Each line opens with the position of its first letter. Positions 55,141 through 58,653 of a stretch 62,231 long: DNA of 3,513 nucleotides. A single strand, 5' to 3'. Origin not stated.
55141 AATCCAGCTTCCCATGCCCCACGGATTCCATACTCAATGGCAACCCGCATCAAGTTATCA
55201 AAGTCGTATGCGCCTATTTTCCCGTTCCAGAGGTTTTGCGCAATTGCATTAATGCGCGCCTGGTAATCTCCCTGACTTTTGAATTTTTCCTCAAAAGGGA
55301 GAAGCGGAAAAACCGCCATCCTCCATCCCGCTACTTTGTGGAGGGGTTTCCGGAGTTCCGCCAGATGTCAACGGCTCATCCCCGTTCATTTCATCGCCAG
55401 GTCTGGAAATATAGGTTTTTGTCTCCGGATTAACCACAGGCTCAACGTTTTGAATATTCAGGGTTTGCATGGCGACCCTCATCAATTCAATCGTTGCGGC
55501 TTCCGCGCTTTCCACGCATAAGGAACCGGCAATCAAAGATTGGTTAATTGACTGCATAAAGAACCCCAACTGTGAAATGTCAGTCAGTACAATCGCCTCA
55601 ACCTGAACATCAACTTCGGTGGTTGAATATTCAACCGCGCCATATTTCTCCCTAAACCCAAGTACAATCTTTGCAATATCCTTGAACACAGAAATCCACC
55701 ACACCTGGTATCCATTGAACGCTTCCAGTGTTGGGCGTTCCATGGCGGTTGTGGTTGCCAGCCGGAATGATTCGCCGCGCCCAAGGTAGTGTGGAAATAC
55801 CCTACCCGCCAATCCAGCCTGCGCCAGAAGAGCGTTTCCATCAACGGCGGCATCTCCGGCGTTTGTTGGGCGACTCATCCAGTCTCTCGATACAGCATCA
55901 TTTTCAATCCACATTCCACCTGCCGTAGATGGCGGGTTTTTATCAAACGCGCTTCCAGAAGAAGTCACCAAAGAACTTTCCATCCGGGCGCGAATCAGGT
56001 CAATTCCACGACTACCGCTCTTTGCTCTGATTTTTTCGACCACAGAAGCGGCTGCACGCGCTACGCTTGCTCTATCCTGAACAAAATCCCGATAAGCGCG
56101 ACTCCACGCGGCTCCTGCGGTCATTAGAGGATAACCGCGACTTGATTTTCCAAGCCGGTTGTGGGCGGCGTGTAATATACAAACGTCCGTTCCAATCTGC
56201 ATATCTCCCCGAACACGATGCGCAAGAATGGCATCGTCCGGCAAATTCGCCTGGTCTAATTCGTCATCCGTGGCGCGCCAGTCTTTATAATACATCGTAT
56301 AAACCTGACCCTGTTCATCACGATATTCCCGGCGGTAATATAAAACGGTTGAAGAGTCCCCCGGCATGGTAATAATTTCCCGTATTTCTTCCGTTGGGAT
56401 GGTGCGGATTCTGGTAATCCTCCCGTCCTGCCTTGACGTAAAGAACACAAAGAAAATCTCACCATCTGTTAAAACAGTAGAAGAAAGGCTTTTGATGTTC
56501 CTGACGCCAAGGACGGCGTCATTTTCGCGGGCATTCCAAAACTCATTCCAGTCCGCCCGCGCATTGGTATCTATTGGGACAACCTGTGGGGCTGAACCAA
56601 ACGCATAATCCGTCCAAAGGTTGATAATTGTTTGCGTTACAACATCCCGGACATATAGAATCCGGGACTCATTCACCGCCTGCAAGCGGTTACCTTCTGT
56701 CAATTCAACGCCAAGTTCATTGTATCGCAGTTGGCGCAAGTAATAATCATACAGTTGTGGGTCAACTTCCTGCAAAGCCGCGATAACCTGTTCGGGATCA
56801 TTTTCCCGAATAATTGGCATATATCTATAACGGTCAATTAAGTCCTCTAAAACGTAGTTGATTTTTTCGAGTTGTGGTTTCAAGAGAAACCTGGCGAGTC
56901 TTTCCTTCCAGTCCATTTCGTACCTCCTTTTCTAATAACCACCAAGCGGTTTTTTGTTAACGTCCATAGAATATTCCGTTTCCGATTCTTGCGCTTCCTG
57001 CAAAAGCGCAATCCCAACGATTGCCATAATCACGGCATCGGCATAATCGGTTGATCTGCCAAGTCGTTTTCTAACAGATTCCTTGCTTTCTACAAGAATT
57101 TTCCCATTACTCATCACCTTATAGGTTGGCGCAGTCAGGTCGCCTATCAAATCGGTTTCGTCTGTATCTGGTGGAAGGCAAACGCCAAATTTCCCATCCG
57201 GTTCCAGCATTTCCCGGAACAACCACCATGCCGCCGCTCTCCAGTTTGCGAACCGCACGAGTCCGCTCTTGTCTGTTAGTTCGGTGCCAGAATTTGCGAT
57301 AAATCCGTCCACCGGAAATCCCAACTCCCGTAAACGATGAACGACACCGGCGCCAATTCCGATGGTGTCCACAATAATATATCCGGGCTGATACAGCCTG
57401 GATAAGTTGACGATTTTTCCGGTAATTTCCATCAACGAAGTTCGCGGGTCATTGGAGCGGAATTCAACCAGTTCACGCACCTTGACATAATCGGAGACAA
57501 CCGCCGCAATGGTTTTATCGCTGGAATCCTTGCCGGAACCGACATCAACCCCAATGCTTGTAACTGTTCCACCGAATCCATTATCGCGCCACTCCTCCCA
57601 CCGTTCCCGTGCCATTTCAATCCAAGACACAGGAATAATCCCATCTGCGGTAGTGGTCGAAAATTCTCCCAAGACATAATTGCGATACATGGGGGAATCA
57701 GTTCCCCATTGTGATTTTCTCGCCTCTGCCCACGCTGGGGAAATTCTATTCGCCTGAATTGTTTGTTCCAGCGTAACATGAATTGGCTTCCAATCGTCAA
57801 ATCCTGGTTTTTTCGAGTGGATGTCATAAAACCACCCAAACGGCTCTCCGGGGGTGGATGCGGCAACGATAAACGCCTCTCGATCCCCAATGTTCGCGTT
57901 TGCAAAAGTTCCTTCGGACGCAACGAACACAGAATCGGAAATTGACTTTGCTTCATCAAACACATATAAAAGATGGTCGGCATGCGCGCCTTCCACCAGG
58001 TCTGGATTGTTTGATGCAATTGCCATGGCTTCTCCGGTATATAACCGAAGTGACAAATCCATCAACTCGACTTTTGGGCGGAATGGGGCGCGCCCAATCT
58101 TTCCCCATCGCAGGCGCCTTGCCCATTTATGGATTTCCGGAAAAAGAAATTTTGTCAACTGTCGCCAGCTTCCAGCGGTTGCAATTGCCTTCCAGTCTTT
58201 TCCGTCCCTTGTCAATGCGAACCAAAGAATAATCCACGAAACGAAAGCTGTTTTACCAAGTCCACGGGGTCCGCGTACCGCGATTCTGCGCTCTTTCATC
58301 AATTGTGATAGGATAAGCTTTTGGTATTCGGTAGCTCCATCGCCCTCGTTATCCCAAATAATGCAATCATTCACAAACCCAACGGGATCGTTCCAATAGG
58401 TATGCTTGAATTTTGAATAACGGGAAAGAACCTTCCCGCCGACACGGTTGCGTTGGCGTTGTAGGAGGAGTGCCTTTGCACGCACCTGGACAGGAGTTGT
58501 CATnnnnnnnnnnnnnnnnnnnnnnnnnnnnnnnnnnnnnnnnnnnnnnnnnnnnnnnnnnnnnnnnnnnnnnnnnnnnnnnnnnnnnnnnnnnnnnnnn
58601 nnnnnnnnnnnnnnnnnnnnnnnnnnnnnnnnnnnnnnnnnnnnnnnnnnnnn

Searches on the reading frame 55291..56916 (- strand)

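Call 14: search_protein_families(library=phrogs, proteins=[window:55291-56916:-], max_evalue=0.00001)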
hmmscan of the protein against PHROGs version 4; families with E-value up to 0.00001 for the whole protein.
window:55291-56916:- (541 aa): 1 family
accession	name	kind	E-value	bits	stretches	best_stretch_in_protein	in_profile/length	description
phrog_10963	-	head and packaging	2.3e-27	96.8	1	77-475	67-451/503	portal protein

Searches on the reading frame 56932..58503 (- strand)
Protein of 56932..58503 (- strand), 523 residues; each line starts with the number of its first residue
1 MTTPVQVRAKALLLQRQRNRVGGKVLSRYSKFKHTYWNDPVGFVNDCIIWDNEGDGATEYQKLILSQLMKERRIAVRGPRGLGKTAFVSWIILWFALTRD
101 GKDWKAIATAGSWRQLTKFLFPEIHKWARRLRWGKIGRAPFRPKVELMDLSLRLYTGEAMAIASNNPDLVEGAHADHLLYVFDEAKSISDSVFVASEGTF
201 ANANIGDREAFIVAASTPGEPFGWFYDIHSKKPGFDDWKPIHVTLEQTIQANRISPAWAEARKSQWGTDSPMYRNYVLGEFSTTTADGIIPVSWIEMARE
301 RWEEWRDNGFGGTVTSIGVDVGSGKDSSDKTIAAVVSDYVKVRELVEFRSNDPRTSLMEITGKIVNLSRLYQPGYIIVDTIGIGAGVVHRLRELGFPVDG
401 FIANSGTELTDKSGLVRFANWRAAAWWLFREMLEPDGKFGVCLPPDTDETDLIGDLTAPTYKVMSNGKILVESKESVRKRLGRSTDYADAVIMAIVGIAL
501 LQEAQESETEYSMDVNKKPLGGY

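Call 14: search_protein_families(library=phrogs, proteins=[window:56932-58503:-], max_evalue=0.00001)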
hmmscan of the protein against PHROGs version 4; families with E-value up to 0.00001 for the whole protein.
window:56932-58503:- (523 aa): 4 families
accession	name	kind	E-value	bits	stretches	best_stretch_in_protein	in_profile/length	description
phrog_2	-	head and packaging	8.8e-41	141.5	1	14-498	244-592/807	terminase large subunit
phrog_5902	-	unknown function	4.3e-26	93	1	56-302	33-276/359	-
phrog_675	-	head and packaging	7.4e-08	32.1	0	269-380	315-424/576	terminase large subunit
phrog_38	-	head and packaging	7.3e-07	29.2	0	27-98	271-333/760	terminase large subunit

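Call 17: search_dna_similar(query=window:56932-58503:-, collection=phages, mode=protein, max_rows=15)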
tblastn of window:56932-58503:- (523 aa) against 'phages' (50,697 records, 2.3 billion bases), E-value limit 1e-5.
Records with a match: 247; places in all: 251; records where one place covers at least 80% of the query: 176.
Best place of each record, by identity: <60% 247.
By first word of the organism name: Escherichia 29; Arthrobacter 27; Streptomyces 22; Clostridium 18; Xanthomonas 16; Salmonella 14; Liberibacter 14; Pseudomonas 12; Caudoviricetes 10; Vibrio 8; and 38 more.
By host as written in the record: - 39; Arthrobacter sp. ATCC 21022 24; Streptomyces griseus ATCC 10137 10; Escherichia coli 10; Clostridium perfringens 7; Streptomyces lividans JI 1326 6; Xanthomonas albilineans CFBP2523 6; Streptomyces scabiei RL-34 5; and 92 more.
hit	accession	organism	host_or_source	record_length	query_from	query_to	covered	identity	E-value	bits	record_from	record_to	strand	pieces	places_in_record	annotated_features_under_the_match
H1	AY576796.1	Actinoplanes phage phiAsp2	-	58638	37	495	88%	44.2%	2e-106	355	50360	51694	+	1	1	pas60: Pas60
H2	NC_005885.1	Actinoplanes phage phiAsp2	Actinoplanes sp. SN223/29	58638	37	495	88%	44.2%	2e-106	355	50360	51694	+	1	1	Pas60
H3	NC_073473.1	Streptomyces phage TurkishDelight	Streptomyces scabiei RL-34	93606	36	494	88%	44.2%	4e-106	354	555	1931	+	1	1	2: terminase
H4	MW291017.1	Streptomyces phage TurkishDelight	Streptomyces scabiei RL-34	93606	36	494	88%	44.2%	4e-106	354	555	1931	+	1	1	2: terminase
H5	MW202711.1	Caudoviricetes sp.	Manatee Spring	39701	29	499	90%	31.1%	3e-44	173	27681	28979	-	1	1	terminase large subunit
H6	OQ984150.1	Phage C72C1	-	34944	34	493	88%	30.8%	3e-45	176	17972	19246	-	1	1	hypothetical protein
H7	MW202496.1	Caudoviricetes sp.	Manatee Spring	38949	29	501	90%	29.9%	3e-43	170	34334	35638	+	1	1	terminase large subunit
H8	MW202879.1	Caudoviricetes sp.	Manatee Spring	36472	29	499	90%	29.9%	1e-43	171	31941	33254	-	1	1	terminase large subunit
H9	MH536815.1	Streptomyces phage Crosby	Streptomyces griseus ATCC 10137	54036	24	494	90%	29.0%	5e-41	164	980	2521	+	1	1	6: terminase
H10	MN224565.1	Streptomyces phage Intolerant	Streptomyces griseus ATCC 10137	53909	24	494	90%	29.0%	1e-40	163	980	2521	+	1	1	6: terminase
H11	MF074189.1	Sinorhizobium phage phiM5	Sinorhizobium meliloti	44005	25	497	90%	28.9%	1e-46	181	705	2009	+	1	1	terminase large subunit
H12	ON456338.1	Streptomyces phage Stuff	Streptomyces griseus ATCC 10137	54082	24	494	90%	28.8%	1e-40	162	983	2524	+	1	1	6: terminase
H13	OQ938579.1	Streptomyces phage Bogota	Streptomyces griseus ATCC 10137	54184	24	494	90%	28.8%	2e-40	162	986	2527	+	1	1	6: terminase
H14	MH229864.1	Streptomyces phage UNTPL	Streptomyces griseus ATCC 10137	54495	24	494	90%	28.8%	2e-40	162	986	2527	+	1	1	6: terminase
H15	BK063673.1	Caudoviricetes sp. vir525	Methanosarcinales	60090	39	493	87%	29.7%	9e-50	190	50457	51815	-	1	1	terminase large subunit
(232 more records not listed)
